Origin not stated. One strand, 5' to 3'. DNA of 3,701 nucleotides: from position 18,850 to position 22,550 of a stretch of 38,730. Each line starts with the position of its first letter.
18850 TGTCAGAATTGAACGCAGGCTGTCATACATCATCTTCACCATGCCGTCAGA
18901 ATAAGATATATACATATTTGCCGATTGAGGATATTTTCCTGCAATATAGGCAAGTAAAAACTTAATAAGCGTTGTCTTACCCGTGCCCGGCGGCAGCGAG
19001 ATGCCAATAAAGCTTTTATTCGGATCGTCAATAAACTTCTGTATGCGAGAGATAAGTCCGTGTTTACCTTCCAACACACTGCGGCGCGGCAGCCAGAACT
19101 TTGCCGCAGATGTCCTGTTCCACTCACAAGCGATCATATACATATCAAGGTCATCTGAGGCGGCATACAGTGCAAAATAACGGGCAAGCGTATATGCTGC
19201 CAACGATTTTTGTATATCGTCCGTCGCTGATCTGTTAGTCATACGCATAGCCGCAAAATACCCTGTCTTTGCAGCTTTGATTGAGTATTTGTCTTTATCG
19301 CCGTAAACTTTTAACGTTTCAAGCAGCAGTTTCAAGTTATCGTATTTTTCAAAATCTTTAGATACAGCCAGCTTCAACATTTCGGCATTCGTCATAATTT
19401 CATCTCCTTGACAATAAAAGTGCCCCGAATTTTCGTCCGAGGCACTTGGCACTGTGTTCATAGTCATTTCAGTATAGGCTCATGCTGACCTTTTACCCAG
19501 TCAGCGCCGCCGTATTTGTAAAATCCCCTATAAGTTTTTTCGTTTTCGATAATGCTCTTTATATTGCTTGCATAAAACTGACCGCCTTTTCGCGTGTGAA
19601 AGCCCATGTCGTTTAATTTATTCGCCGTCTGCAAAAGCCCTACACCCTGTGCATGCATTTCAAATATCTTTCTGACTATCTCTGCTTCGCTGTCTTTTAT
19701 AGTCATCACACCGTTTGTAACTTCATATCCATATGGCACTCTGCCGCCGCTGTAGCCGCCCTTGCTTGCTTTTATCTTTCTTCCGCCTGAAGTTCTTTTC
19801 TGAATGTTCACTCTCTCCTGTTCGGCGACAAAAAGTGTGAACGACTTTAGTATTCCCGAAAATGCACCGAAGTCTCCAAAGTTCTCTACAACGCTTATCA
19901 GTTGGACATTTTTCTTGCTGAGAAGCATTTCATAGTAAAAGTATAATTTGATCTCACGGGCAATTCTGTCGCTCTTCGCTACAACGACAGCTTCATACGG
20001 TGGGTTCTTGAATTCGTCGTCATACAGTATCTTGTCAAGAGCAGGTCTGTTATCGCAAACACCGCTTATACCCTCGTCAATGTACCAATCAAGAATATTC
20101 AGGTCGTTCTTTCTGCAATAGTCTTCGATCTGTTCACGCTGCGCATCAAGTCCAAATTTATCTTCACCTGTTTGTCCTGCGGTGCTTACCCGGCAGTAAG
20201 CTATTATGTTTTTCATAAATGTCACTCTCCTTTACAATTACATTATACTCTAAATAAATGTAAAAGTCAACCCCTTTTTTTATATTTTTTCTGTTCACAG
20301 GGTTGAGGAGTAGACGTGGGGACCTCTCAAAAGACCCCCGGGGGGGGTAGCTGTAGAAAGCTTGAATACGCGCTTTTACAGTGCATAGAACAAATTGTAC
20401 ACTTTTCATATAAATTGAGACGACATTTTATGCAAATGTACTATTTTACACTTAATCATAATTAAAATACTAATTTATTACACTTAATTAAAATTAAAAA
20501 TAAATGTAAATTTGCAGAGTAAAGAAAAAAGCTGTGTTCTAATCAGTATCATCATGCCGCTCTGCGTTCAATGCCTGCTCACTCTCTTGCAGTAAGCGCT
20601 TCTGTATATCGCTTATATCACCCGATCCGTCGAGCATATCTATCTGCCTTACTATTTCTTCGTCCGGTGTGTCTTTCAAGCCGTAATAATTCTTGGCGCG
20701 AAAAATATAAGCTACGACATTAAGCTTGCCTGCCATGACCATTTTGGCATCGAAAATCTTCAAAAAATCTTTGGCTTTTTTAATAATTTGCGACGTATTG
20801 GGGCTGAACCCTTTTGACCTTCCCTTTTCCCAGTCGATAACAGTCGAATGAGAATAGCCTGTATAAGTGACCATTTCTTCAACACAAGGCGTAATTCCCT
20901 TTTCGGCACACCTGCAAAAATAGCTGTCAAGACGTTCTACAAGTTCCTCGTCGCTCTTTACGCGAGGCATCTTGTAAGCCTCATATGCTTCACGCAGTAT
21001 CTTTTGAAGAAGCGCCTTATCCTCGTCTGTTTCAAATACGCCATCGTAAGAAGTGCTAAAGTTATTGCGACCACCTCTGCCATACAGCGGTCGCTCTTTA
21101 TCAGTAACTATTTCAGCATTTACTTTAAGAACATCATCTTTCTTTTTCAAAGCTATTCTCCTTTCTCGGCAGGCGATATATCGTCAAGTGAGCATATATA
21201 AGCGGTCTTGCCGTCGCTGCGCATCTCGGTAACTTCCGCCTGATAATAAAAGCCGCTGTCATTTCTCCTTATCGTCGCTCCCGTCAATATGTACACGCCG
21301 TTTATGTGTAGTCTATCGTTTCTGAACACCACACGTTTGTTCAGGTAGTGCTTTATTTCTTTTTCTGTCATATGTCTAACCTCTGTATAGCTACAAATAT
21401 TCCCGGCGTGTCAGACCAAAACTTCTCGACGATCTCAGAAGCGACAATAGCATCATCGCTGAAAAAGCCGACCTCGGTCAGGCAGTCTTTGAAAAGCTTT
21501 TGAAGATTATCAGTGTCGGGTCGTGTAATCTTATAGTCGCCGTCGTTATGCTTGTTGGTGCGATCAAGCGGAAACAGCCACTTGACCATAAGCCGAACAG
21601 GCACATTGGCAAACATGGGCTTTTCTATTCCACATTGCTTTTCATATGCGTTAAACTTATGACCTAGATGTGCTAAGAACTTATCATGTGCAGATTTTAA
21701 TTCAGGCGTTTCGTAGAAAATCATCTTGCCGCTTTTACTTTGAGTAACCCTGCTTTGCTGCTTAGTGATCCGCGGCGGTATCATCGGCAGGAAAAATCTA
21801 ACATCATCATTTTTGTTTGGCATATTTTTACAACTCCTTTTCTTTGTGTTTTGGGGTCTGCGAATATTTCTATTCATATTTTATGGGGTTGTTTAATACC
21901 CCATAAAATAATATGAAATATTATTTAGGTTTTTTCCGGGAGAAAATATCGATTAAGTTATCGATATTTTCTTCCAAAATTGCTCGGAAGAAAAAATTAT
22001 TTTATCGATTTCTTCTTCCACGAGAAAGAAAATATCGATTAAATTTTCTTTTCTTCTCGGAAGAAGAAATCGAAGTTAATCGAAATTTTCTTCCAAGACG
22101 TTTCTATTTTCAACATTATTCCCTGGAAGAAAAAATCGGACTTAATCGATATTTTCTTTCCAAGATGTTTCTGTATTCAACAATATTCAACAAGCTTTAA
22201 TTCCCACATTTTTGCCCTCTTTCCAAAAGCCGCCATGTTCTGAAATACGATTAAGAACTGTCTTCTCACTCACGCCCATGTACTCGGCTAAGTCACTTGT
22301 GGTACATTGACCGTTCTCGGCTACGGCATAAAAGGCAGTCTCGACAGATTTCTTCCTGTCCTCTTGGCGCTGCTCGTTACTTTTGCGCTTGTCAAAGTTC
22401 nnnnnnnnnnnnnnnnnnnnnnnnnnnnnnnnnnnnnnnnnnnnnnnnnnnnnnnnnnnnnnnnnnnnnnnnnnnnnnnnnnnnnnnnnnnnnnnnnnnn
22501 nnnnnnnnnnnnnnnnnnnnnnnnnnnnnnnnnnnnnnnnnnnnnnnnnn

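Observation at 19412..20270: Self-contained serine-recombinase transcription unit wedged between terS and terL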

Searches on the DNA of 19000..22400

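Call 37: search_rna_families(source=window, start=19000, end=22400, threshold=evalue, max_evalue=1)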
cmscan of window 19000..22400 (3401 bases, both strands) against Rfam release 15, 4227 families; matches with E-value up to 1: 11.
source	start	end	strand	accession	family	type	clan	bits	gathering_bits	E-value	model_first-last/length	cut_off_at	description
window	22006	22074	+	RF03973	mir-5615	Gene; miRNA;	-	26.6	82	0.028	1-61/61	no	mir-5615 microRNA precursor family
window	22008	22070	-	RF00366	mir-BHRF1-2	Gene; miRNA;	-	25.7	87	0.12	1-65/65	no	mir-BHRF1-2 microRNA precursor family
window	22003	22075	-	RF03861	mir-4484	Gene; miRNA;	-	25.7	90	0.16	12-78/89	no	mir-4484 microRNA precursor family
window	22005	22071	-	RF03973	mir-5615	Gene; miRNA;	-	24.7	82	0.091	1-61/61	no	mir-5615 microRNA precursor family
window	22026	22092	-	RF04134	MIR7504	Gene; miRNA;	-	24.4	83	0.39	1-124/124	no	MIR7504 microRNA precursor family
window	21916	22007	-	RF04111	MIR6274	Gene; miRNA;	-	23.9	80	0.22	1-107/107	no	MIR6274 microRNA precursor family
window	21933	22026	-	RF01264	snR83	Gene; snRNA; snoRNA; HACA-box;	CL00023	23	75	0.026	40-130/308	no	Small nucleolar RNA snR83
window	21995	22081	+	RF03616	MIR1888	Gene; miRNA;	-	22.6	72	0.43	1-101/101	no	MIR1888 microRNA precursor family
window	21990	22111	-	RF02409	snoR125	Gene; snRNA; snoRNA; CD-box;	-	22.5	100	0.036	21-162/200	no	Small nucleolar RNA snoR125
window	22032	22152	-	RF04171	MIR1509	Gene; miRNA;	-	21.2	87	0.97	1-121/121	no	MIR1509 microRNA precursor family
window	21743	21838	+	RF02507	Atu_Ti3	Gene; sRNA;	-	20.3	50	0.55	1-89/89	no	Rhizobiales sRNA Atu_Ti3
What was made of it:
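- Tried and rejected: The only hits were weak chance matches in the iteron region at 21.9-22.1 kb (call 37).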
